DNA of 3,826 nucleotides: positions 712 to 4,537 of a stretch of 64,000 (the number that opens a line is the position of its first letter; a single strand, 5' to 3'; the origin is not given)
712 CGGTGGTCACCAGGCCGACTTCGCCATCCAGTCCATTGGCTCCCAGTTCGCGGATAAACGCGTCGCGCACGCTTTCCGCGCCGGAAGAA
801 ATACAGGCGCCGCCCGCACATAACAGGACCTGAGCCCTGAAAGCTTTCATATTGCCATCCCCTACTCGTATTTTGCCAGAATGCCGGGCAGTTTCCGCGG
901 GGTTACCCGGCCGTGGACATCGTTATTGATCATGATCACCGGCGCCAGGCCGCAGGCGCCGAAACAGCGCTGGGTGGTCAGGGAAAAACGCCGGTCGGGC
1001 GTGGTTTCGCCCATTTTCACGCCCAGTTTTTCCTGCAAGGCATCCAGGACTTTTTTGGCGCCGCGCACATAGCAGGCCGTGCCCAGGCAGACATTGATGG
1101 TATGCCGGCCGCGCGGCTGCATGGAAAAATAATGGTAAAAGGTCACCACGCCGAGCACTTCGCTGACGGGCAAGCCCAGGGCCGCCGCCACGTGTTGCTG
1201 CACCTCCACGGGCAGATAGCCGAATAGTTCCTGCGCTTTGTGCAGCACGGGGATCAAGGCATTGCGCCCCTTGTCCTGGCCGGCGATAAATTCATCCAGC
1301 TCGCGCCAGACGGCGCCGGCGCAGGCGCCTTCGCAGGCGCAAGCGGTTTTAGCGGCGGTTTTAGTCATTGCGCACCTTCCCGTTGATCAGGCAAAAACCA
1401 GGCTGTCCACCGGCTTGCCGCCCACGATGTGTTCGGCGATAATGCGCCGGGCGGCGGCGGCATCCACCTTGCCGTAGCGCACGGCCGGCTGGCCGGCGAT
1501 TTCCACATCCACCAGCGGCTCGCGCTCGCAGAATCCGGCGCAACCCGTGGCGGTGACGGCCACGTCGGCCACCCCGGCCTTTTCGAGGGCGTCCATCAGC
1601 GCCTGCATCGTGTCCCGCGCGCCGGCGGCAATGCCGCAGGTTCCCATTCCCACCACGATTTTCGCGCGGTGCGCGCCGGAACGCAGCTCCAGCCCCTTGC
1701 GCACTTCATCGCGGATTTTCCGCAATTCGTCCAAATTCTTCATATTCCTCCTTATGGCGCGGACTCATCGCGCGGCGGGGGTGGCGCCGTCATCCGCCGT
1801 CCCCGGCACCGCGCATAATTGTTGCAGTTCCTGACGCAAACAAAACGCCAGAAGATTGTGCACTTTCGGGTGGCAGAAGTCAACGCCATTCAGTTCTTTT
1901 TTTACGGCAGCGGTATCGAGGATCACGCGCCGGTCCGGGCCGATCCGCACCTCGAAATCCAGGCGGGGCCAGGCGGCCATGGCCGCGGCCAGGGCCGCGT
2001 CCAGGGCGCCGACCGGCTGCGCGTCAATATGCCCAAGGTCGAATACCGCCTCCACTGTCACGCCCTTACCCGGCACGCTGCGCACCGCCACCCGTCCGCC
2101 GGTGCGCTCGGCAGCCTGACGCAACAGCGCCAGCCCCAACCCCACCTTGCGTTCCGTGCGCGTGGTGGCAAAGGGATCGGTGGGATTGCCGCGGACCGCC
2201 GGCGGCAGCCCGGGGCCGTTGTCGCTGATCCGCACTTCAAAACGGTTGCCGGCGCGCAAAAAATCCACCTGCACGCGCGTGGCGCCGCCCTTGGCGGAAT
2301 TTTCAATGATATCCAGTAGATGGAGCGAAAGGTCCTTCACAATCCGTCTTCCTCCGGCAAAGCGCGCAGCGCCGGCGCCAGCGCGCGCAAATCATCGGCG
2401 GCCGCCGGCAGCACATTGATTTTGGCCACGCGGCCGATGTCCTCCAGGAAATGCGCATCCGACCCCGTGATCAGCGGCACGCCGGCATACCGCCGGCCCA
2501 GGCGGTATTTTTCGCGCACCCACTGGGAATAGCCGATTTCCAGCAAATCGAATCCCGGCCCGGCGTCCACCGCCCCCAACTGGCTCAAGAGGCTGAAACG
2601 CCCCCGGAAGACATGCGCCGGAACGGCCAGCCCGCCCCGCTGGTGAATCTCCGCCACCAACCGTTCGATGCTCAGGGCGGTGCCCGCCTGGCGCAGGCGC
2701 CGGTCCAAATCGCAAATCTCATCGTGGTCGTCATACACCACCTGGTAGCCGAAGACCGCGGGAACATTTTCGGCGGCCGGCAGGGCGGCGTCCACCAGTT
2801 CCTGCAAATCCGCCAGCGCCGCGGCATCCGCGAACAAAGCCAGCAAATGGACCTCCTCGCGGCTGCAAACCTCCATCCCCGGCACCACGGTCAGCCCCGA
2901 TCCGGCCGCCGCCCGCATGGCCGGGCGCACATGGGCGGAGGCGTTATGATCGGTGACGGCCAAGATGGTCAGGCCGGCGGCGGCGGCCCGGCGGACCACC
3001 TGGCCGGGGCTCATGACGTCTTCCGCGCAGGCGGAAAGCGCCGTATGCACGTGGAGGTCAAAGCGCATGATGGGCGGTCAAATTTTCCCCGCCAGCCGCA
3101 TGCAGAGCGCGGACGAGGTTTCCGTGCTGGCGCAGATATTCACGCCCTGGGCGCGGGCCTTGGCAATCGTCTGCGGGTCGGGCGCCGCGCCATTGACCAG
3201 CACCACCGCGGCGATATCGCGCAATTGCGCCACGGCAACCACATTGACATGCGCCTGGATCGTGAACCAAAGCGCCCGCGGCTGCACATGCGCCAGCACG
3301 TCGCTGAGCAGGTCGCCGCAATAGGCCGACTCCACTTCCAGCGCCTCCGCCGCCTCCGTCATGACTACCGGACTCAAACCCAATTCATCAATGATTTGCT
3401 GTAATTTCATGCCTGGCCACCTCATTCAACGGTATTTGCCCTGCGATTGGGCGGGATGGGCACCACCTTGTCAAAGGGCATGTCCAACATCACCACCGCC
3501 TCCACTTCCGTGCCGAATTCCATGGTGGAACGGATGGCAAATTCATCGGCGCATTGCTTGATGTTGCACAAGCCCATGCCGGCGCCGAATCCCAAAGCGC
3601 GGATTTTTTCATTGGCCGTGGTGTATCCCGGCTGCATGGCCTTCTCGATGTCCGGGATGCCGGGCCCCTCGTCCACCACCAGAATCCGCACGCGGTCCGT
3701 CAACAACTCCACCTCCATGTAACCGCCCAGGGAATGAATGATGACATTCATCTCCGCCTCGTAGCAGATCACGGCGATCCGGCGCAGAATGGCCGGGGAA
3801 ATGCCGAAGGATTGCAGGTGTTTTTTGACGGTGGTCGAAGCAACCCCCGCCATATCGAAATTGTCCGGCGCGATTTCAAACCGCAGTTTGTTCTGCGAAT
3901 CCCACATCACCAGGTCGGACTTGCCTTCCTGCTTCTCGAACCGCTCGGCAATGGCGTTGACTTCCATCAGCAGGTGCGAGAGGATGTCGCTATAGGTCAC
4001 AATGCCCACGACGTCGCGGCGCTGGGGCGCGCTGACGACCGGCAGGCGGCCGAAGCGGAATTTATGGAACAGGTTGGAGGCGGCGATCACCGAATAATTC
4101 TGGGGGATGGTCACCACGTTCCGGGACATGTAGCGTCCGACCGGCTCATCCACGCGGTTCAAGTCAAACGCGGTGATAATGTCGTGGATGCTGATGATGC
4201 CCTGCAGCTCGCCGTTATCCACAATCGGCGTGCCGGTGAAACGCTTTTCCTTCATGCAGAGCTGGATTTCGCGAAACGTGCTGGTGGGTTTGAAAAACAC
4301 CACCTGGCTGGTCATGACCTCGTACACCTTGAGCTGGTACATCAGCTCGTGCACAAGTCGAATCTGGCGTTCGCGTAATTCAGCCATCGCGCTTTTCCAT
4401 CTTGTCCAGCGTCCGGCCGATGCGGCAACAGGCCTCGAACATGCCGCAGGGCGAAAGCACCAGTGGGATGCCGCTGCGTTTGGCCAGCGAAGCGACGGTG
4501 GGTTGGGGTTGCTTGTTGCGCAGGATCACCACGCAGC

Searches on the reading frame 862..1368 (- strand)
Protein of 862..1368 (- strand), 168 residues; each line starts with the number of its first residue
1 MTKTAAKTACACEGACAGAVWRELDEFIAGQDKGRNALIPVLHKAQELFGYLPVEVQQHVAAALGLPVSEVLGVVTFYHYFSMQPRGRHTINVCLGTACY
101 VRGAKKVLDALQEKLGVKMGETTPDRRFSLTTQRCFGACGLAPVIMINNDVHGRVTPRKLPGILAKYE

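Call 67: search_protein_families(library=pfam, proteins=[window:862-1368:-], max_evalue=0.0001)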
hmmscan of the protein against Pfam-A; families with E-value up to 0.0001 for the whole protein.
window:862-1368:- (168 aa): 1 family
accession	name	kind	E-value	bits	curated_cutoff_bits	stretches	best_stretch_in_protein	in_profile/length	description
PF01257.25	2Fe-2S_thioredx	-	2.6e-52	177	24.8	1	25-167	2-144/145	Thioredoxin-like [2Fe-2S] ferredoxin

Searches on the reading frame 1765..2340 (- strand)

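Call 67: search_protein_families(library=pfam, proteins=[window:1765-2340:-], max_evalue=0.0001)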
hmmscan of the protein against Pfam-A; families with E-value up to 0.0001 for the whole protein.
window:1765-2340:- (191 aa): 2 families
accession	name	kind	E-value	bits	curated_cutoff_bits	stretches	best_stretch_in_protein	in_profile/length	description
PF02518.31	HATPase_c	-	1e-15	58.5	26.4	1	8-102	10-109/111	Histidine kinase-, DNA gyrase B-, and HSP90-like ATPase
PF13581.12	HATPase_c_2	-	2.3e-05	24.8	27.4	1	20-80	52-112/127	Histidine kinase-like ATPase domain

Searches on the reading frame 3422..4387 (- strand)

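Call 30: search_protein_families(library=pfam, proteins=[window:3422-4387:-], max_evalue=0.001)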
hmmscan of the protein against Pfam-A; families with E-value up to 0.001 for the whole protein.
window:3422-4387:- (321 aa): 3 families
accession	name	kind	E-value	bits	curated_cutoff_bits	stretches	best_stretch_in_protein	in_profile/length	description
PF00571.33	CBS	-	5.3e-25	87.9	24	2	83-139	1-55/57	CBS domain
PF13581.12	HATPase_c_2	-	1.1e-08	35.6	27.4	1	183-296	11-124/127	Histidine kinase-like ATPase domain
PF02518.31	HATPase_c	-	4e-07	30.9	26.4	1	203-298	5-106/111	Histidine kinase-, DNA gyrase B-, and HSP90-like ATPase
